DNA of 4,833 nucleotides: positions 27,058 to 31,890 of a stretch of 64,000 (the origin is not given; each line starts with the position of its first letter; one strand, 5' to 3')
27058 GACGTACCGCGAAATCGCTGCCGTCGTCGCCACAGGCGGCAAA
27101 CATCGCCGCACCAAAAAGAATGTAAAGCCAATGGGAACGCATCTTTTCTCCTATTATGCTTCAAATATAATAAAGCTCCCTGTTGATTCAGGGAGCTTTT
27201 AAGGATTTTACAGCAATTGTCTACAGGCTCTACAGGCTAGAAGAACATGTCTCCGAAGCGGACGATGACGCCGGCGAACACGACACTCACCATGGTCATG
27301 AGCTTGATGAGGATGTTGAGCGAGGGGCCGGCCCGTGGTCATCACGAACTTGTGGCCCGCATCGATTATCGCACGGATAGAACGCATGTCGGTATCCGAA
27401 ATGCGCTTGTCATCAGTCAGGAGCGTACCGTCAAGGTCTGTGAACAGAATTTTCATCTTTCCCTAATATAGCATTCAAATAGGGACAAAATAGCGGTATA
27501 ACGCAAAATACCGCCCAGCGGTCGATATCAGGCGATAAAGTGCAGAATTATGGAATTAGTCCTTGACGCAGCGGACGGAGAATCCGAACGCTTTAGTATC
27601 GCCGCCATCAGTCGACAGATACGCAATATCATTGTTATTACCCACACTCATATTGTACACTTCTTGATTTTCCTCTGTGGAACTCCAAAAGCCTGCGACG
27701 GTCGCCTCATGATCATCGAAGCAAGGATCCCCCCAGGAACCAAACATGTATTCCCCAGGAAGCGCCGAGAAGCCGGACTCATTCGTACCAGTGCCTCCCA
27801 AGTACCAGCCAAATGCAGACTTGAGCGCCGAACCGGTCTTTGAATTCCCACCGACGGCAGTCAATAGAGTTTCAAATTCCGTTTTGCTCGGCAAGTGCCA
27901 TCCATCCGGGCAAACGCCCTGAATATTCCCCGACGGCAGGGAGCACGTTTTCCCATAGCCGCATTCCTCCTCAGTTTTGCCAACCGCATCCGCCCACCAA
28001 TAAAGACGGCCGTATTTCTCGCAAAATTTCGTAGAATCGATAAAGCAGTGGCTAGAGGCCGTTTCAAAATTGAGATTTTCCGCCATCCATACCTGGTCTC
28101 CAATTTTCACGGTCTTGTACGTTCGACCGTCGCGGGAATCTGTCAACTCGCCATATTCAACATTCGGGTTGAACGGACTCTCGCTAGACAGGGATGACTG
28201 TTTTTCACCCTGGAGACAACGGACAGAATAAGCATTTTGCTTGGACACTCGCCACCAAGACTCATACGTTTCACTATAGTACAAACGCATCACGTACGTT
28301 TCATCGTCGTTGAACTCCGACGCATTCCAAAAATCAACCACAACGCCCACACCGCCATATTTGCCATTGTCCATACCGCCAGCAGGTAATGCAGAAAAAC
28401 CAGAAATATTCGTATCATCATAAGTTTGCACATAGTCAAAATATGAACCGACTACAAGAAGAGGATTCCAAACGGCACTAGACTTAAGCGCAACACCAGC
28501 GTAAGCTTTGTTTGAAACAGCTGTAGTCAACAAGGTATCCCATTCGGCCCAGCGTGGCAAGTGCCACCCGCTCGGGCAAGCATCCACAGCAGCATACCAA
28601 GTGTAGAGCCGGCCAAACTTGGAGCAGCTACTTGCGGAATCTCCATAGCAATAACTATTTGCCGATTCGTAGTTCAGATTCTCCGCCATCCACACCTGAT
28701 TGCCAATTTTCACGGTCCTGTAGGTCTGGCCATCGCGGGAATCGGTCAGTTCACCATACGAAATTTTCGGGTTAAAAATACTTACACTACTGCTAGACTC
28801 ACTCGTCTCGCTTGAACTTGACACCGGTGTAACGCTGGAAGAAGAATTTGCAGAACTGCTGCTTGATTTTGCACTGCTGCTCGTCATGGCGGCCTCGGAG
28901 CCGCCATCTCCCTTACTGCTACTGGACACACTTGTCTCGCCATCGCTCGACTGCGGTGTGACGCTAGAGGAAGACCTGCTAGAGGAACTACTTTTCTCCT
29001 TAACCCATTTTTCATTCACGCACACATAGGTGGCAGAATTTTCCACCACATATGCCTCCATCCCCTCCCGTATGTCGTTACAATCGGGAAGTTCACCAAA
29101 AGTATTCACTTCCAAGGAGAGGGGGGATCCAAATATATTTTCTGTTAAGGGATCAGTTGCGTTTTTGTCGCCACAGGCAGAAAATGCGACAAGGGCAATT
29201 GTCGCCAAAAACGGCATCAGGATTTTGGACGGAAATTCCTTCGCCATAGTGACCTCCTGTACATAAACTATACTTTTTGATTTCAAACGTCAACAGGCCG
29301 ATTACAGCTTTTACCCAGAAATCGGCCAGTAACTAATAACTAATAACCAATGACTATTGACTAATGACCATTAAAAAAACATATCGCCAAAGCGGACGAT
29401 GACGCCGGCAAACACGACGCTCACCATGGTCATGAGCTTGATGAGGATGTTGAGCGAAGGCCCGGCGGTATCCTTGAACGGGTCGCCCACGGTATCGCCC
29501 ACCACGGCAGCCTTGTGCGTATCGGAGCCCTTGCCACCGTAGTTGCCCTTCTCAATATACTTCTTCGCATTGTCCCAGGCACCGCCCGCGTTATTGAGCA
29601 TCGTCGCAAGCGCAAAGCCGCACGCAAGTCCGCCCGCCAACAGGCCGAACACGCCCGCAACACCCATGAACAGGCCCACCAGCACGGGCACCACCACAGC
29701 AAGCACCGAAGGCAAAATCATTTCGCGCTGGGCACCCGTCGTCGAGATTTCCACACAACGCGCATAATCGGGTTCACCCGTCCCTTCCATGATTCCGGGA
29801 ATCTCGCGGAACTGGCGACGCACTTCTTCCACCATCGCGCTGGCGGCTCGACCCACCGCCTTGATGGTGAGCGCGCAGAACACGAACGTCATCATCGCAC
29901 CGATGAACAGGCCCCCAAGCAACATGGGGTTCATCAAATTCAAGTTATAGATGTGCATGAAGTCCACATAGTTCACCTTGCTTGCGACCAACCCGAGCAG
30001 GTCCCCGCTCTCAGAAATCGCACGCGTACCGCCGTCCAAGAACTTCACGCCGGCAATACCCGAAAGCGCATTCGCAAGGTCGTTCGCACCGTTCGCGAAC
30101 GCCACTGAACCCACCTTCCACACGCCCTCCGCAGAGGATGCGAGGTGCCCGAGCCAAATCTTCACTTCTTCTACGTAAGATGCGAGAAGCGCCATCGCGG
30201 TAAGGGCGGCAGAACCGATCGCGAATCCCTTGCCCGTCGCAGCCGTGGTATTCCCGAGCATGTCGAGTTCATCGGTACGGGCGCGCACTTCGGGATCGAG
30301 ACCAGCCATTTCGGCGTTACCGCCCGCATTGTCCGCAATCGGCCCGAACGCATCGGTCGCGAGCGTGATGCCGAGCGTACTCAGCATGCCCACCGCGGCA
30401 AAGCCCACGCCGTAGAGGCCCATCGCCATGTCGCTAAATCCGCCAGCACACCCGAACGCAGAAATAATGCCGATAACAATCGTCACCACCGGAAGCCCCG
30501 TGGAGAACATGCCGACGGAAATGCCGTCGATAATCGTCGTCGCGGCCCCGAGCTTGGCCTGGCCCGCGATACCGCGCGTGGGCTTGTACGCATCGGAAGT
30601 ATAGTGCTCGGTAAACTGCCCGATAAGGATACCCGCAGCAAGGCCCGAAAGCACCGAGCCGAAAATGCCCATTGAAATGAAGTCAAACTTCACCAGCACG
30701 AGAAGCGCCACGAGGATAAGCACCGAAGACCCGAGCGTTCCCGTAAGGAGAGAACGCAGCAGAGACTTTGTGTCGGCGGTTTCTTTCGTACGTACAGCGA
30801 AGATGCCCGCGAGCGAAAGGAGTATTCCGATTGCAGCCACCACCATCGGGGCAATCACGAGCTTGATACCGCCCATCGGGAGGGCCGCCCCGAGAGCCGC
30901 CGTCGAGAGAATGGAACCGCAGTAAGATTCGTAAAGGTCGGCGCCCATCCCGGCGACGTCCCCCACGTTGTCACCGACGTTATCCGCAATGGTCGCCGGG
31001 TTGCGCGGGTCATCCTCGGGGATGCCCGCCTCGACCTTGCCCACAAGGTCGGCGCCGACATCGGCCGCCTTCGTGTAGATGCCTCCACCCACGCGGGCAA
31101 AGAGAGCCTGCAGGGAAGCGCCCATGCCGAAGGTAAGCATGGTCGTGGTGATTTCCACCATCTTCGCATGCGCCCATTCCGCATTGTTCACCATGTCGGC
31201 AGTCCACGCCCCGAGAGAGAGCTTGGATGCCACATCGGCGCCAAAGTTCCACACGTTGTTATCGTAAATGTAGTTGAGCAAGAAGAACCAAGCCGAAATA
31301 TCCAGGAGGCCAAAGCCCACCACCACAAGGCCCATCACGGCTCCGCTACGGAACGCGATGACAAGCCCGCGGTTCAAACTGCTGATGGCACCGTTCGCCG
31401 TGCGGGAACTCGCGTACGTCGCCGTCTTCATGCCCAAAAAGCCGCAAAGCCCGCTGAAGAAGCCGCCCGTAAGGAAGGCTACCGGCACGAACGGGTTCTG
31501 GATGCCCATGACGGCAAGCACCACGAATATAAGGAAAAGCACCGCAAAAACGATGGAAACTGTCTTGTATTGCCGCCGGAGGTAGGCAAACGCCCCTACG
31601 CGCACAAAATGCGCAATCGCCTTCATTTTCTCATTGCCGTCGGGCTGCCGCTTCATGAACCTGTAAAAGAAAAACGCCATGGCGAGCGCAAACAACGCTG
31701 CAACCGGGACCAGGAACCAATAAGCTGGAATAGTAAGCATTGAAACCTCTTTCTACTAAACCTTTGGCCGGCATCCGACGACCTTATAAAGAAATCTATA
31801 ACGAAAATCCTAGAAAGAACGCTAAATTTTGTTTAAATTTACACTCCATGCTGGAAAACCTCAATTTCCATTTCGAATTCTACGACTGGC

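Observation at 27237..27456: Recombination scar between two FISUMP genes: a HAD 5' fragment fused to an hppA 3' fragment, diverged almost only at synonymous sites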

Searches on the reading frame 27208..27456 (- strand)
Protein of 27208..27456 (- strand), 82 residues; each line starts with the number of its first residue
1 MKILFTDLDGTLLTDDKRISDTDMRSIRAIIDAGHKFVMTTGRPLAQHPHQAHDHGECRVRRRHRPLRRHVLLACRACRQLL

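Call 13: find_encoding_contigs(protein=window:27208-27456:-, flank=10000, max_places=10)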
Protein window:27208-27456:- (82 aa): 3 contigs read that carry it; 3 places shown.
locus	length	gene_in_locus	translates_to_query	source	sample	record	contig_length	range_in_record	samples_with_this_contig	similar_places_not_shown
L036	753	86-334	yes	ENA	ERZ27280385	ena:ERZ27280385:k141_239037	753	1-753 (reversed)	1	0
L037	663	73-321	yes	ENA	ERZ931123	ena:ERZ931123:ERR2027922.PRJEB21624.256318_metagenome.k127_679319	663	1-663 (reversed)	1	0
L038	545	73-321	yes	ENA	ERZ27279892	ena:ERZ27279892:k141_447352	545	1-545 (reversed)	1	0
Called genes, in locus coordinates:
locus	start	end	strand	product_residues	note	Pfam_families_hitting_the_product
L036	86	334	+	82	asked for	PF08282:Hydrolase_3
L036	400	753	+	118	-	?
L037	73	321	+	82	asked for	PF08282:Hydrolase_3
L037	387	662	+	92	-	?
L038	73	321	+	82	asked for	PF08282:Hydrolase_3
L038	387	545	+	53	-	?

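Call 17: find_homologous_proteins(query=window:27208-27456:-, max_evalue=0.001)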
Query window:27208-27456:- (82 aa): 33 proteins with E <= 0.001 among 34 candidates.
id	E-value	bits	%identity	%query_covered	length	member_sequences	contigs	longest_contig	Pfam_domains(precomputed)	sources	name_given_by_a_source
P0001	1.3e-38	148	93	89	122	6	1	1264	PF08282.19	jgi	jgi:hypothetical protein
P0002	1.4e-19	87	80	68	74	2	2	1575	PF08282.19,PF05116.20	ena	-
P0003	3.5e-19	86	80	68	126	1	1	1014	PF08282.19,PF05116.20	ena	-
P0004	4.3e-19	86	91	57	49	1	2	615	PF08282.19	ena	-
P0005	5.1e-19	86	79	68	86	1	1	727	PF08282.19,PF05116.20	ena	-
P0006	3.8e-16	76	51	100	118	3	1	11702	PF08282.19,PF05116.20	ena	-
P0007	2.1e-15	74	70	68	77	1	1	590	PF08282.19,PF05116.20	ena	-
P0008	2.0e-14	71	64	72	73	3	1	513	PF08282.19,PF05116.20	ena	-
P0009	5.4e-14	70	68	68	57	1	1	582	PF08282.19,PF05116.20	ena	-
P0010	6.4e-14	69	68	68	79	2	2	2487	PF08282.19,PF05116.20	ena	-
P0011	3.0e-13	67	68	68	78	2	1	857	PF08282.19,PF05116.20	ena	-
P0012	3.6e-13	67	48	100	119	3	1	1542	PF08282.19,PF05116.20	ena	-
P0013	6.0e-13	66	72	57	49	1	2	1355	PF08282.19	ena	-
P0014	2.0e-12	65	48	100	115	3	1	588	PF08282.19,PF05116.20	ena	-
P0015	5.1e-12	63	57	68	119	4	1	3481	PF08282.19,PF05116.20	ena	-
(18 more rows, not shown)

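Call 19: find_encoding_contigs(protein=P0001, flank=10000, max_places=10)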
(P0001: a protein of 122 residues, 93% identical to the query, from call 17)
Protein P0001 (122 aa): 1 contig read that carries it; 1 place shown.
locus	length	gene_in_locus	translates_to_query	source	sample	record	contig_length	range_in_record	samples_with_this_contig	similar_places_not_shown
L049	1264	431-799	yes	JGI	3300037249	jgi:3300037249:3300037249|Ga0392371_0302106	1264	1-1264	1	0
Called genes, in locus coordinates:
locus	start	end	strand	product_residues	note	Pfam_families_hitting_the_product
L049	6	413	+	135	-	PF09603:Fib_succ_major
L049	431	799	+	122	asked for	PF08282:Hydrolase_3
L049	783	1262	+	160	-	?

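Call 43: find_encoding_contigs(protein=P0003, flank=10000, max_places=6)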
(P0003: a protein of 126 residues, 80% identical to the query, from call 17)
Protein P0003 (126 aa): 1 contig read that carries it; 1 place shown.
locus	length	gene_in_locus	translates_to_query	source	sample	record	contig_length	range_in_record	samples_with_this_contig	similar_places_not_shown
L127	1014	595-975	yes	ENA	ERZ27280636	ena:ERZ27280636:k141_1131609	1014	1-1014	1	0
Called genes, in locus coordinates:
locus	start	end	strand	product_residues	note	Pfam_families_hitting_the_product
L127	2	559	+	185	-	?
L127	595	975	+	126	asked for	PF05116:S6PP (weak), PF08282:Hydrolase_3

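Call 44: find_encoding_contigs(protein=P0005, flank=10000, max_places=6)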
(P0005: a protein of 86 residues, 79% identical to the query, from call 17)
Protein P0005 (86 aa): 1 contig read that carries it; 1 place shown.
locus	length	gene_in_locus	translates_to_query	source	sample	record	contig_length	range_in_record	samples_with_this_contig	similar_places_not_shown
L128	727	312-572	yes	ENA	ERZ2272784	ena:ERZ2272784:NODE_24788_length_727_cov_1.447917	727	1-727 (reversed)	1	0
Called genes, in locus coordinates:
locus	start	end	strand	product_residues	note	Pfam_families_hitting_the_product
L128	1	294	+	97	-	?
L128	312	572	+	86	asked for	PF05116:S6PP (weak), PF08282:Hydrolase_3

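Call 45: find_encoding_contigs(protein=P0002, flank=10000, max_places=6)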
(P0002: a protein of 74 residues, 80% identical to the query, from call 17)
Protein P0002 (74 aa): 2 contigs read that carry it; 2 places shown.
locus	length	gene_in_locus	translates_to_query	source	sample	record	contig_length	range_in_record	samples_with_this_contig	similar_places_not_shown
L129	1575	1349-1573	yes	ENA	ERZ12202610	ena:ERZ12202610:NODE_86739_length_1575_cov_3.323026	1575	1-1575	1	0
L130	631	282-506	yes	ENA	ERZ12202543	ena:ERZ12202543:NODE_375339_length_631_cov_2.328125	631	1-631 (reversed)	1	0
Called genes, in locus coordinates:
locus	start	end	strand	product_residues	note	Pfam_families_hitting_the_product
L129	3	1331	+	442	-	?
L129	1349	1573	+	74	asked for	PF05116:S6PP (weak), PF08282:Hydrolase_3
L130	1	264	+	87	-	?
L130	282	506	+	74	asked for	PF05116:S6PP (weak), PF08282:Hydrolase_3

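Call 50: search_protein_families(library=pfam, proteins=[window:27208-27456:-], max_evalue=0.001)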
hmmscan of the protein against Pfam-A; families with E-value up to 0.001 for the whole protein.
window:27208-27456:- (82 aa): 1 family
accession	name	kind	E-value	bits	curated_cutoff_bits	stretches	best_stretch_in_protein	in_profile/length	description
PF08282.18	Hydrolase_3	-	4.7e-12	46.6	20.9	1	4-47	1-44/255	haloacid dehalogenase-like hydrolase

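Call 55: list_cluster_members(proteins=[P0001, P0002])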
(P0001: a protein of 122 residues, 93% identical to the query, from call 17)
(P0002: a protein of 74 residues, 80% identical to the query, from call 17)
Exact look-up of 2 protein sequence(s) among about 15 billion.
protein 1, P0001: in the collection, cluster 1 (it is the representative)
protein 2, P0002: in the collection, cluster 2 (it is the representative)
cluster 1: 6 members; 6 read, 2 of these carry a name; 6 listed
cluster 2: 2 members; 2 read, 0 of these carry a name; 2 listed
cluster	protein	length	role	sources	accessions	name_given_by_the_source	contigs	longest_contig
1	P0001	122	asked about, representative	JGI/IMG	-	hypothetical protein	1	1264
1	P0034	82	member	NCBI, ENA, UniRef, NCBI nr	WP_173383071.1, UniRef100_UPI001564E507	HAD family hydrolase [Fibrobacter succinogenes] | HAD family hydrolase n=1 Tax=Fibrobacter succinogenes TaxID=833 RepID=UPI001564E507 | HAD hydrolase family protein [Fibrobacter succinogenes]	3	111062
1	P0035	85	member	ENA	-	-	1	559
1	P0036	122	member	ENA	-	-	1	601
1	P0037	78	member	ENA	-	-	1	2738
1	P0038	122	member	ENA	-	-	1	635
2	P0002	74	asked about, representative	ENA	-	-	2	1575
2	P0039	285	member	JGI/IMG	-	-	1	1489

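Call 57: find_encoding_contigs(protein=P0037, flank=10000, max_places=6)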
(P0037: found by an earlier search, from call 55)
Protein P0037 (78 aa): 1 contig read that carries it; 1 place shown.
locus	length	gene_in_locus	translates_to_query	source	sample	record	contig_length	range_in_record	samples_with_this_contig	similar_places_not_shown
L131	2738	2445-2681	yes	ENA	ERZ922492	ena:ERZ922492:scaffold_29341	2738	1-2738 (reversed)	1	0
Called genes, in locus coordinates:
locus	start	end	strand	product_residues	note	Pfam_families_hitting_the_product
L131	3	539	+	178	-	?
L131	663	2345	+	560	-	PF09603:Fib_succ_major, PF26707:DUF8237 (faint), PF09603:Fib_succ_major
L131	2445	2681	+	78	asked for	PF08282:Hydrolase_3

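Call 58: find_encoding_contigs(protein=P0035, flank=10000, max_places=6)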
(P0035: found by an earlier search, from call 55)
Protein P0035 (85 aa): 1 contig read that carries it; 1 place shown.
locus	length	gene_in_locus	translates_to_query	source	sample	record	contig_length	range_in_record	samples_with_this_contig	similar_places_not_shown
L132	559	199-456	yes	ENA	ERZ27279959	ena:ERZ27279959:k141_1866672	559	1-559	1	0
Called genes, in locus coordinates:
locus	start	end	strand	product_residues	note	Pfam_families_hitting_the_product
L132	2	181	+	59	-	?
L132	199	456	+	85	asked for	PF08282:Hydrolase_3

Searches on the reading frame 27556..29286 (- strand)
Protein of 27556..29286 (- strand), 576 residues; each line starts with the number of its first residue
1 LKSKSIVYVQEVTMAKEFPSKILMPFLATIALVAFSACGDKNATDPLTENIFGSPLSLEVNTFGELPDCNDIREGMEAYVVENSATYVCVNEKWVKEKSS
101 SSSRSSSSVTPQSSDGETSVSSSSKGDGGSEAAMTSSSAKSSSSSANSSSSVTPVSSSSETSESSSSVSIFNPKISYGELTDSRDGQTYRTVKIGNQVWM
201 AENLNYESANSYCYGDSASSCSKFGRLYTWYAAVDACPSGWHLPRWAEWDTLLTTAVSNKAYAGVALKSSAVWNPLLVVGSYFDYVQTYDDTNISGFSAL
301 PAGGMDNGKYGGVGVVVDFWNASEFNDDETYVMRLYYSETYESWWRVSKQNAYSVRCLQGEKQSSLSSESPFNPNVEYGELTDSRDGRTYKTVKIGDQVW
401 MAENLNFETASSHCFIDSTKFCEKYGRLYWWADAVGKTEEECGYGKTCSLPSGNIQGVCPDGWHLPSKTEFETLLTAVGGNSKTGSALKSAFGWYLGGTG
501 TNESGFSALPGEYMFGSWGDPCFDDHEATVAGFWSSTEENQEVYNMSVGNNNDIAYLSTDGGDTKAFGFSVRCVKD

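Call 50: search_protein_families(library=pfam, proteins=[window:27556-29286:-], max_evalue=0.001)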
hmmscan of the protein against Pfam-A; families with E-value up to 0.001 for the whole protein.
window:27556-29286:- (576 aa): 1 family
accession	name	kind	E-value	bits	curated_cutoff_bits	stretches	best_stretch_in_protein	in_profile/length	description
PF09603.15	Fib_succ_major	-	7.2e-48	163.8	33.9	2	393-575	1-187/187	Fibrobacter succinogenes major domain (Fib_succ_major)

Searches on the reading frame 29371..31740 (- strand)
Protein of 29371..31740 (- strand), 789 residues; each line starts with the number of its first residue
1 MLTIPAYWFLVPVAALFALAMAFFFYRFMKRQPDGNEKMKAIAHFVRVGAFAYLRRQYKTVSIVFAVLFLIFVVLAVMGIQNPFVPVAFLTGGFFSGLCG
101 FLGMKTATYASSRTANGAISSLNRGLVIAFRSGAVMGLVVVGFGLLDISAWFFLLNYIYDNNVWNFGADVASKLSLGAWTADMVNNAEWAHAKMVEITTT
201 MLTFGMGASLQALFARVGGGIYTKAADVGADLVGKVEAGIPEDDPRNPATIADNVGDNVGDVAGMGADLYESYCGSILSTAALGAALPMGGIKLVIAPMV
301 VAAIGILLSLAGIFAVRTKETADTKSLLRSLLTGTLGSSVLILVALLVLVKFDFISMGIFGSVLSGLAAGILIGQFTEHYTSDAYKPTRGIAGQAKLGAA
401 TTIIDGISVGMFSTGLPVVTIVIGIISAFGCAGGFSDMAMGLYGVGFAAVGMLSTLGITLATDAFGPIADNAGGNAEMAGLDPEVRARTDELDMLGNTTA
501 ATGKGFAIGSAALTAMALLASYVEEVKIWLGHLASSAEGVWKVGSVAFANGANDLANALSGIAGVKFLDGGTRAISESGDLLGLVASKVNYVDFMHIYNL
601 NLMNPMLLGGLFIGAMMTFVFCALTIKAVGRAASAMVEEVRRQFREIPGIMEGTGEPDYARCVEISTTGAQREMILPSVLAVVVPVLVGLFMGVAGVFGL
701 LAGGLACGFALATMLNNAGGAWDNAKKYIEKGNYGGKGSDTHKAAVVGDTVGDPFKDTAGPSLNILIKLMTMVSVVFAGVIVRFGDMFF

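Call 50: search_protein_families(library=pfam, proteins=[window:29371-31740:-], max_evalue=0.001)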
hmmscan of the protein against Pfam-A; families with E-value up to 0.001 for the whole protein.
window:29371-31740:- (789 aa): 1 family
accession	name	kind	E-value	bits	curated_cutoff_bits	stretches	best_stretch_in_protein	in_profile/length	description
PF03030.21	H_PPase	-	9.8e-257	854.2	29.7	1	17-777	2-645/645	Inorganic H+ pyrophosphatase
